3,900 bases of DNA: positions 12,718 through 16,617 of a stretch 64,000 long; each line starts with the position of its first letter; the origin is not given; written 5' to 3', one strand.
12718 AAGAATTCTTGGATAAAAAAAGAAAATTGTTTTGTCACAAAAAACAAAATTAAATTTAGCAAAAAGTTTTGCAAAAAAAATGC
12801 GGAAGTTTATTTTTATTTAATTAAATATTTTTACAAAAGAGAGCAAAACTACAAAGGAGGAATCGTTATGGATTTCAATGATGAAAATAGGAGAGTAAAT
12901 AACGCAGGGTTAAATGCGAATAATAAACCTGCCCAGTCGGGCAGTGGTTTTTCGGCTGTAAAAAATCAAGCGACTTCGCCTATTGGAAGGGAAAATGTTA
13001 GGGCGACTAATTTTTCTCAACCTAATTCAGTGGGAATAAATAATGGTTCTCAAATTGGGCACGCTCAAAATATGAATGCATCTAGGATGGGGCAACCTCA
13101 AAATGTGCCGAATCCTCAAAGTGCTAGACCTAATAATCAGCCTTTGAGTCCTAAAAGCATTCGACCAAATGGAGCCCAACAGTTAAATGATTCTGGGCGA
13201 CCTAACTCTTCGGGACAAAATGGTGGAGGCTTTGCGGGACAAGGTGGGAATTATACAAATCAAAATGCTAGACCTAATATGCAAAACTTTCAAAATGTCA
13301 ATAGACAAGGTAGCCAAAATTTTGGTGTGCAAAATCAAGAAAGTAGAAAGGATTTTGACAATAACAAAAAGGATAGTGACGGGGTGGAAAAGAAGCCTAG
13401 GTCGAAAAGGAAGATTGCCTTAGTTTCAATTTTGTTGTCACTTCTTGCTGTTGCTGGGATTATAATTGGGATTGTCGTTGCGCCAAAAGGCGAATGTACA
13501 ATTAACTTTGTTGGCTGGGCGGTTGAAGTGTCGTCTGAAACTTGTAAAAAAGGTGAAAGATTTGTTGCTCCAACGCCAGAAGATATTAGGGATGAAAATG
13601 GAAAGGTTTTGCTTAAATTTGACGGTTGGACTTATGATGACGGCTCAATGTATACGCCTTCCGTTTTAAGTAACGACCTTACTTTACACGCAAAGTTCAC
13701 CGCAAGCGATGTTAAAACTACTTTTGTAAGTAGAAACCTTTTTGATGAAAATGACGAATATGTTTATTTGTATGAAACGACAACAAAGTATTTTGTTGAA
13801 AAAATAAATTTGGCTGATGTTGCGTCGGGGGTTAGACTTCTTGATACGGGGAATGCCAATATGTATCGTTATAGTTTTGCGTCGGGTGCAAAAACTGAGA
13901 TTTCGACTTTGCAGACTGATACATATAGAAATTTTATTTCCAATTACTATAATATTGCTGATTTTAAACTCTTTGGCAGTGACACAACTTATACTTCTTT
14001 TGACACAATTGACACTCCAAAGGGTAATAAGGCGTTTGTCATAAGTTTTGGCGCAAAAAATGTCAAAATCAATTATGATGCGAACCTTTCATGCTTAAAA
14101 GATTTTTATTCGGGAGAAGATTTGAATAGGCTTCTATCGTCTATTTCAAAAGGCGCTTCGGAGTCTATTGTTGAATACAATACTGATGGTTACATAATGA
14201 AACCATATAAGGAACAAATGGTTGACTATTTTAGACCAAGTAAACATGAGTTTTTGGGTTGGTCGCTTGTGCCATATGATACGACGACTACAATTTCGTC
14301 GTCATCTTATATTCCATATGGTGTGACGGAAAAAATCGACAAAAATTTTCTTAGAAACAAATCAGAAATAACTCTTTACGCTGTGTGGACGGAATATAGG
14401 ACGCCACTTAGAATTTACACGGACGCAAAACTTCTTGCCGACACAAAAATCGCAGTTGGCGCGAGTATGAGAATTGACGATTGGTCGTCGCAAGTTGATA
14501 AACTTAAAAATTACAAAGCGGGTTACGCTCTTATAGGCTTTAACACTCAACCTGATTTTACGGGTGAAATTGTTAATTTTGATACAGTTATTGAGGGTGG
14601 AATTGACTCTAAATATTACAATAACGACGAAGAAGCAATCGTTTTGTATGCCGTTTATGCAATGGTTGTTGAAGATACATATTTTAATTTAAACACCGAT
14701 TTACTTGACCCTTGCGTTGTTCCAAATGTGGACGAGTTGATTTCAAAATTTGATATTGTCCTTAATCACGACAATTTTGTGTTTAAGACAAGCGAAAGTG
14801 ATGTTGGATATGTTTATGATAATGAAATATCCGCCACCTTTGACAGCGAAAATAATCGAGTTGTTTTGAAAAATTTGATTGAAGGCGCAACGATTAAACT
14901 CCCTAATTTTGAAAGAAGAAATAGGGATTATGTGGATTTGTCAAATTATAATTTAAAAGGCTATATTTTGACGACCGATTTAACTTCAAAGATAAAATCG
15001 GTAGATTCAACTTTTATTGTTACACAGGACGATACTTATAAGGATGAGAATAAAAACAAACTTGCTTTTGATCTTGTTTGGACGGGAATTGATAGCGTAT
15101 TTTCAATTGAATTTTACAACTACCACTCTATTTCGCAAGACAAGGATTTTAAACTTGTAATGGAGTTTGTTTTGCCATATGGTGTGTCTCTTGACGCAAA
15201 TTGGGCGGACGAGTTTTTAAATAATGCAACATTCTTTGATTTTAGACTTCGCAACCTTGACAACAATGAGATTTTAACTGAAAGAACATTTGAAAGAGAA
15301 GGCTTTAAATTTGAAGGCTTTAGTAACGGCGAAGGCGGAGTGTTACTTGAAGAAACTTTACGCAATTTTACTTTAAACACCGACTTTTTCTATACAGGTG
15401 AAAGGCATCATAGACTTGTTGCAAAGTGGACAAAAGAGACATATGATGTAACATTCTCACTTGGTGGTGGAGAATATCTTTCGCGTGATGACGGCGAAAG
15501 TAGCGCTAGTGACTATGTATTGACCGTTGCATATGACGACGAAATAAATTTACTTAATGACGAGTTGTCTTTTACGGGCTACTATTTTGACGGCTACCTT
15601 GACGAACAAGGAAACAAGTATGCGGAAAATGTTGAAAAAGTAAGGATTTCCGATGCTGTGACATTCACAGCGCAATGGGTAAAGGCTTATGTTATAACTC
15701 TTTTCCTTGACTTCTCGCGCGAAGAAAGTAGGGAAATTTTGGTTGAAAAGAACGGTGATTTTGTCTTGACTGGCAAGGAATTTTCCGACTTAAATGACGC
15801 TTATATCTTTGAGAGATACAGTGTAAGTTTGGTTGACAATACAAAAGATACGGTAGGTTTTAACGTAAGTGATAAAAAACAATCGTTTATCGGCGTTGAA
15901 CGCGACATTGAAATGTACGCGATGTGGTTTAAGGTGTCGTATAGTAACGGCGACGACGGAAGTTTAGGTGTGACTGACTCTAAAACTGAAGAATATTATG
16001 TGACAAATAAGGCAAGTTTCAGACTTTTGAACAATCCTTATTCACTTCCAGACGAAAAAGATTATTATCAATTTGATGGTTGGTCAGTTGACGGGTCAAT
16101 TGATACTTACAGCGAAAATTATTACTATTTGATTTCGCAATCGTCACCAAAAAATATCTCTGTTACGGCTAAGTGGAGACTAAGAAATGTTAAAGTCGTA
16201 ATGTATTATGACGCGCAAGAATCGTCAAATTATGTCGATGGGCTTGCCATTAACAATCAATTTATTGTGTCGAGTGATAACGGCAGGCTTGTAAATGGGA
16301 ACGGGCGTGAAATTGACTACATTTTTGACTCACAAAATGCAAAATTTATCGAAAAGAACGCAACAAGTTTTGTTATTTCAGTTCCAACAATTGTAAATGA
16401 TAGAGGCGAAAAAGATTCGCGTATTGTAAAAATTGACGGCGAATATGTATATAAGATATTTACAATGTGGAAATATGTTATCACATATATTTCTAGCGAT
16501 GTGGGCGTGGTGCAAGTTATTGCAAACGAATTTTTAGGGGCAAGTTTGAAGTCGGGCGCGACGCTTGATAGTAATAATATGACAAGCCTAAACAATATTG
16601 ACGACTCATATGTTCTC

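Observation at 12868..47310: Intact 34.4-kb gene encoding an 11,480-aa N-terminally anchored surface fibre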

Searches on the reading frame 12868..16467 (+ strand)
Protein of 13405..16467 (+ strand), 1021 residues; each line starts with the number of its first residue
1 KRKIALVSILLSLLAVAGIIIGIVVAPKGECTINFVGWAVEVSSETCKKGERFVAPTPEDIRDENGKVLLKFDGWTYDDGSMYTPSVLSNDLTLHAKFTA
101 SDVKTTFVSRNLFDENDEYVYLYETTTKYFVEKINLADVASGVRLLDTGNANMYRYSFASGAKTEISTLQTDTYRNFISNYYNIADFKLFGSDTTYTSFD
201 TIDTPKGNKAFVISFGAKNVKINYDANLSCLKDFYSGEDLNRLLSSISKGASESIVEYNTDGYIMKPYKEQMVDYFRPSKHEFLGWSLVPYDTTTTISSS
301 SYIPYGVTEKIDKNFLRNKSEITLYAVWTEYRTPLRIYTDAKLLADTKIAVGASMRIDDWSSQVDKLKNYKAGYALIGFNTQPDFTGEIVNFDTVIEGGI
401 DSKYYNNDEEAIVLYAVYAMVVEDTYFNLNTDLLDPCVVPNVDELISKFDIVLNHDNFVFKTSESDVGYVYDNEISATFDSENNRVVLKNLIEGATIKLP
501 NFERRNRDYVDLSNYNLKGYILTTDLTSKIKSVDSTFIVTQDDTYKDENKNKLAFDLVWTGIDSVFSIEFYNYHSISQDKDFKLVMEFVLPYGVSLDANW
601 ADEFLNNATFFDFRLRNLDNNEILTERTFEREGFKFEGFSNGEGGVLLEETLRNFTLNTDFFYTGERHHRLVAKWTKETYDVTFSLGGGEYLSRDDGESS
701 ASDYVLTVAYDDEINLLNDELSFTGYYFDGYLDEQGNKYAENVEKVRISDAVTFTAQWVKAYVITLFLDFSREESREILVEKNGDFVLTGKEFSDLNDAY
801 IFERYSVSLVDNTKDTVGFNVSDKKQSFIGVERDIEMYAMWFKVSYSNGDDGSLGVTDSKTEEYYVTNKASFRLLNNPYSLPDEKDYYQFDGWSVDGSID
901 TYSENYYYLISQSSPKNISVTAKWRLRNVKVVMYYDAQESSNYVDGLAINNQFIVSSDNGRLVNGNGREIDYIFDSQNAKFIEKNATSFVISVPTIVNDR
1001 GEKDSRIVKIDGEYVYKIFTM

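Call 4: search_protein_families(library=pfam, proteins=[window:12868-15867:+], max_evalue=0.01)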
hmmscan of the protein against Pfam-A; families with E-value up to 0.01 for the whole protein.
window:12868-15867:+ (1000 aa): 0 families

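Call 14: find_related_loci(query=window:13405-16467:+, collection=genome_contigs, flank=10000)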
Query window:13405-16467:+ (1021 aa) in genome_contigs; peptide patterns used: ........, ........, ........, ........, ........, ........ (x = any residue, [..] = any of these).
57 stretches matched a pattern; 2 encode a relative of the query (tblastn E <= 1e-3); 2 distinct loci.
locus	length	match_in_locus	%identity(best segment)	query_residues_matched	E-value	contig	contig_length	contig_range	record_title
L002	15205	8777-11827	88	4-1020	0e+0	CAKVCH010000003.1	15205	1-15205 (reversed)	MAG: uncultured Clostridia bacterium isolate REFINED_METABAT215_TOP10_CONTIGS_1500_ASSEMBLY_K77_MERGED__Hadza_MoBio_hadz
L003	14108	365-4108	44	4-1020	0e+0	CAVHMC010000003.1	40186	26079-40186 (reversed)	Oscillospiraceae bacterium isolate H07682-L1_cleanbin_000041 genome assembly, contig: Spades_H07682-L1_contig_643, whole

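Call 24: find_homologous_proteins(query=window:13405-16467:+)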
Query window:13405-16467:+ (1021 aa): 1 proteins with E <= 0.001 among 8000 candidates.
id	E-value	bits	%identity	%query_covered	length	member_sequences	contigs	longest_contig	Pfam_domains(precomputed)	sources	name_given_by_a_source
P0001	2.5e-69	253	28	95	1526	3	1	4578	PF09479.17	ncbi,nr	ncbi:MAG: InlB B-repeat-containing protein, partial [Clostridia bacterium]|nr:InlB B-repeat-containi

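Call 38: find_related_loci(query=A1, collection=metagenome_contigs, flank=10000)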
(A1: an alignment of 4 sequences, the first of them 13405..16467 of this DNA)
Query A1 (1021 aa) in metagenome_contigs; peptide patterns used: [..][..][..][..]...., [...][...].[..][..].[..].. (x = any residue, [..] = any of these).
123 stretches matched a pattern, but none encodes a relative of the query by tblastn (E <= 1e-3).

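Call 39: find_homologous_proteins(query=A1, max_evalue=0.00001)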
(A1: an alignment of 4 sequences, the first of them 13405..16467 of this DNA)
Query A1 (4 sequences) (1021 aa, profile of the alignment): 3 proteins with E <= 0.00001 among 8000 candidates.
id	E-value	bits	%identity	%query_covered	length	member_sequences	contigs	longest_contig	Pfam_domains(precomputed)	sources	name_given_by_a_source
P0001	0.0e+0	1490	28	95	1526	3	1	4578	PF09479.17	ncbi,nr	ncbi:MAG: InlB B-repeat-containing protein, partial [Clostridia bacterium]|nr:InlB B-repeat-containi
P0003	5.0e-28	116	26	15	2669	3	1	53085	PF09479.17,PF18998.7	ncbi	-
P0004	1.6e-8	51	26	26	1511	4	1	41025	PF09479.17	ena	-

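Call 55: search_solved_structures(query=window:13483-16467:+, max_evalue=0.01)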
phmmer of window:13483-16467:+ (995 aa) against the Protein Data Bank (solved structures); distinct sequences matched with E-value up to 0.01: 0.

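Call 58: search_protein_families(library=ncbifam, proteins=[window:12868-15867:+], max_evalue=0.01)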
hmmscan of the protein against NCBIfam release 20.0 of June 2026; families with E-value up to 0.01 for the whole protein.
window:12868-15867:+ (1000 aa): 0 families

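Call 59: predict_structure(alignment_id=A2)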
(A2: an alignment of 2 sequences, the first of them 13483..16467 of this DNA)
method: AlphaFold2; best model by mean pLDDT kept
length: 995 residues; sequences in the alignment: 2
mean_pLDDT: 29.3   pTM: 0.23
mean pLDDT of the five models: 29.3, 27.8, 25.9, 25.6, 24.2
residues with pLDDT >= 90: 0; 70-90: 0; 50-70: 0; < 50: 995
segments of 3 or more residues with pLDDT < 50: 1-995
pLDDT, mean of each block of 10 residues (from residue 1): 30 34 32 35 38 33 32 33 31 34 29 30 33 28 28 27 21 23 23 23 32 33 26 23 22 27 28 26 28 28 24 23 24 31 29 28 30 30 28 26 25 30 26 24 28 32 32 28 28 27 29 33 36 36 35 38 39 35 42 42 33 26 29 27 33 24 27 25 24 23 25 27 26 26 29 28 25 26 26 26 24 33 33 33 30 33 32 30 32 34 31 31 27 29 32 32 30 30 29 23
secondary structure, 60 per line:
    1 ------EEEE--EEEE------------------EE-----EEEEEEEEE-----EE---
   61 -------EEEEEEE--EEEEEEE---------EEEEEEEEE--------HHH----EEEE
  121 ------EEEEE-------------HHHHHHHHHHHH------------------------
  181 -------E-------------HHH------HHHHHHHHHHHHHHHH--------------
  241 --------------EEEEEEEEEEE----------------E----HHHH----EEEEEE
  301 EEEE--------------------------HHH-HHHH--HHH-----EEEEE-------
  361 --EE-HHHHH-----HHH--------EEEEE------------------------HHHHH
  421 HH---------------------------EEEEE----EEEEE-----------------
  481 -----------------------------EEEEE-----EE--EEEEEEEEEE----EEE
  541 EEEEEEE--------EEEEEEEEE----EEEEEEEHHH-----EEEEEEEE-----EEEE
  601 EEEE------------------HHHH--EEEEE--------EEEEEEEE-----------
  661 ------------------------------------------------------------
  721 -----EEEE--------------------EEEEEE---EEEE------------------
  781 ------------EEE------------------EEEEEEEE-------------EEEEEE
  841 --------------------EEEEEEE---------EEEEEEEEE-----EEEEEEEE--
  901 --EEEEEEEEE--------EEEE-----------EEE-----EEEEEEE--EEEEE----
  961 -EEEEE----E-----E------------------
elements in order (helices of 4 or more, strands of 3 or more residues): E7-10 E13-16 E42-50 E68-74 E77-83 E93-101 E117-120 E127-131 H145-156 H211-226 E255-265 H287-290 E295-304 H335-338 E349-353 H366-370 E387-391 H416-422 E450-454 E459-463 E510-514 E524-533 E538-547 E556-564 E569-575 E584-591 E597-604 H623-626 E629-633 E642-649 E726-729 E750-755 E759-762 E793-795 E814-821 E835-840 E861-867 E877-885 E891-898 E903-911 E920-923 E935-937 E943-949 E952-956 E962-966

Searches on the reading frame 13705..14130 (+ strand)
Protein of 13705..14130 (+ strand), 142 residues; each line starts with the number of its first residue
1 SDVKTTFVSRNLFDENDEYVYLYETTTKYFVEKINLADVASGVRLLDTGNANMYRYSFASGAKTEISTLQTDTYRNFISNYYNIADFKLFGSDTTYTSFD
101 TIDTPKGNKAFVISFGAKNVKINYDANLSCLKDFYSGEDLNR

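Call 63: search_protein_families(library=pfam, proteins=[window:13705-14130:+], max_evalue=5)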
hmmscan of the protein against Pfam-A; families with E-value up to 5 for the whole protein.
window:13705-14130:+ (142 aa): 2 families
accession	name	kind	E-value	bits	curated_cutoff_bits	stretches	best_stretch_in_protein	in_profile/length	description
PF09076.15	Crystall_2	-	0.035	14.3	25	1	39-80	22-63/70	Beta/Gamma crystallin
PF16792.11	Caud_bapl16_1st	-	0.039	14.6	27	1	69-91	2-24/109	Phage tail base-plate attachment protein N-terminal barrel domain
